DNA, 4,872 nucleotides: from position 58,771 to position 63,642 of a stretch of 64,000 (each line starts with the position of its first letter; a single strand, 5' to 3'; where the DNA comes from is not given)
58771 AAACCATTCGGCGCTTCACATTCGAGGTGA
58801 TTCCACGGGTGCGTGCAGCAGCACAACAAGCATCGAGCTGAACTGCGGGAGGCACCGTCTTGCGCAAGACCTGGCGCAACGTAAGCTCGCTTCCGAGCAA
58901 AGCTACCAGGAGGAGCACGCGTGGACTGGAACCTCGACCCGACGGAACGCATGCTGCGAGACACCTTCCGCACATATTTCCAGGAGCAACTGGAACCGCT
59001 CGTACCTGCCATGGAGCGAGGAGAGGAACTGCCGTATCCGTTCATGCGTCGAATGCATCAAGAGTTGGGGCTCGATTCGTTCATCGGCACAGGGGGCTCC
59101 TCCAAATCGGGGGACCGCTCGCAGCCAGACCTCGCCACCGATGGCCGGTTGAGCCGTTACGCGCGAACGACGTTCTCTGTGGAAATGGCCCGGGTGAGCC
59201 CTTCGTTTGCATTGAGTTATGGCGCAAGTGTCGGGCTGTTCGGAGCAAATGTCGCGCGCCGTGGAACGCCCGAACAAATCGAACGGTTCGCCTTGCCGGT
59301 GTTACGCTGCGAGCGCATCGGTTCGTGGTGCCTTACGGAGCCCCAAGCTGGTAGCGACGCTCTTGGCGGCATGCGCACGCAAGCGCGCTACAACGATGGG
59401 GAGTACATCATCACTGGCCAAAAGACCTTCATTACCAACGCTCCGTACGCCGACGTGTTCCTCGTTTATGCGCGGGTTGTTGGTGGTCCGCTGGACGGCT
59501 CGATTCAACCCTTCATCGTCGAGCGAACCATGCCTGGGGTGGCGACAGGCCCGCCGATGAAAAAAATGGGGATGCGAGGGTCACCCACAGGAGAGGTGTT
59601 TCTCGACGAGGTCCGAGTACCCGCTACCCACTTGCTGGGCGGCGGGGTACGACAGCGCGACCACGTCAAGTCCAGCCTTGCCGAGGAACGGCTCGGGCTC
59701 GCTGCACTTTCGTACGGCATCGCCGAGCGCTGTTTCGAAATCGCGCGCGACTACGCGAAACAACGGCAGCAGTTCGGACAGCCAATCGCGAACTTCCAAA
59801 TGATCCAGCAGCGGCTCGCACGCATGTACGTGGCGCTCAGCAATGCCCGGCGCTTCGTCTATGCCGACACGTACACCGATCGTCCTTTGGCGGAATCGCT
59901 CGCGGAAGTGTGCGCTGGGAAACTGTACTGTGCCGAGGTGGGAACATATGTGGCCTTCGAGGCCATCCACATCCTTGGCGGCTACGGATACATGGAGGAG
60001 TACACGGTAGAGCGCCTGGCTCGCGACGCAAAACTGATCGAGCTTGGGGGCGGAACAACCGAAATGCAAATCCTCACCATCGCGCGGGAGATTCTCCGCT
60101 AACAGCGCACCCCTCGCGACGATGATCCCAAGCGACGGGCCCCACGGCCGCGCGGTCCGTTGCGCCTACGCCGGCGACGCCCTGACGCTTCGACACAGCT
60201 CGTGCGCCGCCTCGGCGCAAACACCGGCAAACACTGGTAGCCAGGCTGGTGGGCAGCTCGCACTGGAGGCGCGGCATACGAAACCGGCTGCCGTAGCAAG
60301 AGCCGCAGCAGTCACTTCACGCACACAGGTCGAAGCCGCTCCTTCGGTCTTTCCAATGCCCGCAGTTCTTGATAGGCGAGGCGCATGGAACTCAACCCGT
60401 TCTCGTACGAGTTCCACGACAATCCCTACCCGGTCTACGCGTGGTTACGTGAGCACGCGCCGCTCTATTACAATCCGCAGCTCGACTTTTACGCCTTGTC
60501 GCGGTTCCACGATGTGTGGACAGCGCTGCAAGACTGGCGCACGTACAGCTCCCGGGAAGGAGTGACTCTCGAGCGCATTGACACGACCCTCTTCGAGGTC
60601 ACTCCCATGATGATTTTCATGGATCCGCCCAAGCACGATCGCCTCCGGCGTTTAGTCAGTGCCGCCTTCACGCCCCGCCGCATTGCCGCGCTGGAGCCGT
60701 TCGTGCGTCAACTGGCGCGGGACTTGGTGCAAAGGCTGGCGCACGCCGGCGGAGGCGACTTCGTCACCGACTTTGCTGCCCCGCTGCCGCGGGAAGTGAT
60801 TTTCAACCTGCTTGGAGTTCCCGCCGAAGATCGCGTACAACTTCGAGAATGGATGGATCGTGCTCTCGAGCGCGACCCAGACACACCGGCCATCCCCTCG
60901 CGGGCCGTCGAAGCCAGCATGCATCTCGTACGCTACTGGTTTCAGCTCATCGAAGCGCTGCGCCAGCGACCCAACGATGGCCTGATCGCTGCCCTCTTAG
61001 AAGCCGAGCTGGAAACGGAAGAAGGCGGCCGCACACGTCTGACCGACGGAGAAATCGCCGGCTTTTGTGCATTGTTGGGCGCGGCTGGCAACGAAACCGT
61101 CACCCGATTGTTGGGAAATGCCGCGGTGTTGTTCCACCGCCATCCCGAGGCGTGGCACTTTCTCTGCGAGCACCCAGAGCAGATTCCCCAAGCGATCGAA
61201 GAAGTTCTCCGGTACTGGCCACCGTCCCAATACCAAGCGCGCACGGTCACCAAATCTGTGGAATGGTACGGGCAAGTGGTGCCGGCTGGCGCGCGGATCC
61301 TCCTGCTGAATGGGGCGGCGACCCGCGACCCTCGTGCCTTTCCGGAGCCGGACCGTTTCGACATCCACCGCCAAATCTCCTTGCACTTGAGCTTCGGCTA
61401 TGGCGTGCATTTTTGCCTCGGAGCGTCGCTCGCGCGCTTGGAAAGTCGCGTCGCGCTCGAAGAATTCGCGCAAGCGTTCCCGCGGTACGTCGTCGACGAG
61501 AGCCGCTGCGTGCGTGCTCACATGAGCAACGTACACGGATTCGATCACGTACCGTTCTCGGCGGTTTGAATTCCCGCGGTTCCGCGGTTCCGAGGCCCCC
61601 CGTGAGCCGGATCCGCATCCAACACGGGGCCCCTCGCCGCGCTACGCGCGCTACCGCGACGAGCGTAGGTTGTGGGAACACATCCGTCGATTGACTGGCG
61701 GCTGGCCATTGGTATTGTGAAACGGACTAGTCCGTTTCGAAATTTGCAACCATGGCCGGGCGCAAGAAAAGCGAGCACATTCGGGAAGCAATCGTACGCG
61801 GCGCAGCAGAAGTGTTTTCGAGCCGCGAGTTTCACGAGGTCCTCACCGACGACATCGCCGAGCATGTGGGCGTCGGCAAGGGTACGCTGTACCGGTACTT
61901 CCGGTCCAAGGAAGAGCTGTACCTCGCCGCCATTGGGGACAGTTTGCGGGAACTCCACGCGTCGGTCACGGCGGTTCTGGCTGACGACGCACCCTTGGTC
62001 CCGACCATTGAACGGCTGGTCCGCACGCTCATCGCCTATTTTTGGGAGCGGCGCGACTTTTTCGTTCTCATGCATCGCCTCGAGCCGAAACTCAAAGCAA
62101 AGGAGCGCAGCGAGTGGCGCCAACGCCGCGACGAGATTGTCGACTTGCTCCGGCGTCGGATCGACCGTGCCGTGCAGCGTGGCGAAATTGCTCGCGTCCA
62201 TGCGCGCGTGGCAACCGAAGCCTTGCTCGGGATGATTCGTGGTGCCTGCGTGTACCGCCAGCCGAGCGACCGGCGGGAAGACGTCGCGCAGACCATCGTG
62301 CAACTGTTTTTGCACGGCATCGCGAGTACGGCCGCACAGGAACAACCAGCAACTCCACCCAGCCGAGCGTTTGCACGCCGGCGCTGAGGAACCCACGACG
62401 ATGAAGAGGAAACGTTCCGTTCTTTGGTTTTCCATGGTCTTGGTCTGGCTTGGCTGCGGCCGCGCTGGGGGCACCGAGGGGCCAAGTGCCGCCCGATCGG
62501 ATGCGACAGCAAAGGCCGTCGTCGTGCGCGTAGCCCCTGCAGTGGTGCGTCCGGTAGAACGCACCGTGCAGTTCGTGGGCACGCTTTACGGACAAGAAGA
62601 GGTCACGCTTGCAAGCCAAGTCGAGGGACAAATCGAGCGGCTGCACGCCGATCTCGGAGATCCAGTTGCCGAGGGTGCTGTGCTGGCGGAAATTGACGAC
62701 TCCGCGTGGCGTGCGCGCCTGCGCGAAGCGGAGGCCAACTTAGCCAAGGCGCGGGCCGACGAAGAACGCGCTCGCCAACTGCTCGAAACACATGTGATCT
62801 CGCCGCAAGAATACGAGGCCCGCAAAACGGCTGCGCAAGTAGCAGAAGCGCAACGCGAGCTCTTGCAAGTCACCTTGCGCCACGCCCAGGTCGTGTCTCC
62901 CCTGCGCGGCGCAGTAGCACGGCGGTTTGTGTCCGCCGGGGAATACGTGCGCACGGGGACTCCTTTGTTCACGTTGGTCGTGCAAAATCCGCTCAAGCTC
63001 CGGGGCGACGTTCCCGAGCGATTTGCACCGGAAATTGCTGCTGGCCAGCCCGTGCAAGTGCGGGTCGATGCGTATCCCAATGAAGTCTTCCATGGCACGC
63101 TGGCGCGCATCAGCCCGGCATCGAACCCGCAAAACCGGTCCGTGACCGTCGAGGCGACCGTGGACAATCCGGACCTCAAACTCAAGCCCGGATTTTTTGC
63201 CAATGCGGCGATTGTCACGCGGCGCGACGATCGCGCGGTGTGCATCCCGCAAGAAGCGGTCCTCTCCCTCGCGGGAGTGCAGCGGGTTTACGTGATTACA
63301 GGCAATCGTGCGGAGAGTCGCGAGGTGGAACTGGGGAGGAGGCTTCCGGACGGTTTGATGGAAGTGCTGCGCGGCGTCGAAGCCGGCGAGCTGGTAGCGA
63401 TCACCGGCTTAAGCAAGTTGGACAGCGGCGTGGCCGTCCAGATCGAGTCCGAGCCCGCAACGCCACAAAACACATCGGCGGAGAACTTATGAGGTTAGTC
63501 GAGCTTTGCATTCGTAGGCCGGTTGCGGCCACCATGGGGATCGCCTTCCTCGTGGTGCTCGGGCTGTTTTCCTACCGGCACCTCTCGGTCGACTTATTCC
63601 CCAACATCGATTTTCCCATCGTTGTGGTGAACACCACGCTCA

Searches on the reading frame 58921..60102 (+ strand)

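Call 81: search_protein_families(library=pfam, proteins=[window:58921-60102:+], max_evalue=0.00001)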
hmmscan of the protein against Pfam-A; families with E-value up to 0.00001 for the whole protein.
window:58921-60102:+ (393 aa): 4 families
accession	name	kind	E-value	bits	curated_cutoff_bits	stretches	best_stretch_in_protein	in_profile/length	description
PF00441.29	Acyl-CoA_dh_1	-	7.7e-39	133.7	22.4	1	249-392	7-150/150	Acyl-CoA dehydrogenase, C-terminal domain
PF02770.24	Acyl-CoA_dh_M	-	4.1e-23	81.8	33.3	1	137-231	3-97/97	Acyl-CoA dehydrogenase, middle domain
PF08028.16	Acyl-CoA_dh_2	-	4.2e-15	56.6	22.7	1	258-373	1-126/134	Acyl-CoA dehydrogenase, C-terminal domain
PF02771.21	Acyl-CoA_dh_N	-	3.7e-10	40.6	22.9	0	7-51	2-45/113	Acyl-CoA dehydrogenase, N-terminal domain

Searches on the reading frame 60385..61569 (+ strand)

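Call 81: search_protein_families(library=pfam, proteins=[window:60385-61569:+], max_evalue=0.00001)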
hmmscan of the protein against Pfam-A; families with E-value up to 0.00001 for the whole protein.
window:60385-61569:+ (394 aa): 1 family
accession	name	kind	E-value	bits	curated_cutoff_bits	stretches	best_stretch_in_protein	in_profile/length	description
PF00067.27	p450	-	2.5e-27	96.2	22.8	1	197-365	238-432/462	Cytochrome P450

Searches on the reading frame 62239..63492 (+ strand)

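Call 81: search_protein_families(library=pfam, proteins=[window:62239-63492:+], max_evalue=0.00001)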
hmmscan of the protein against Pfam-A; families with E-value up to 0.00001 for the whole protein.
window:62239-63492:+ (417 aa): 2 families
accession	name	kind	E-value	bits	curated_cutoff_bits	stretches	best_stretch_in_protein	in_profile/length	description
PF16576.10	HlyD_D23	-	5.3e-32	111.3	30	1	106-321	2-214/214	Barrel-sandwich domain of CusB or HlyD membrane-fusion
PF13437.12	HlyD_3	-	2.1e-20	73.9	22.2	1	218-318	2-106/106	HlyD family secretion protein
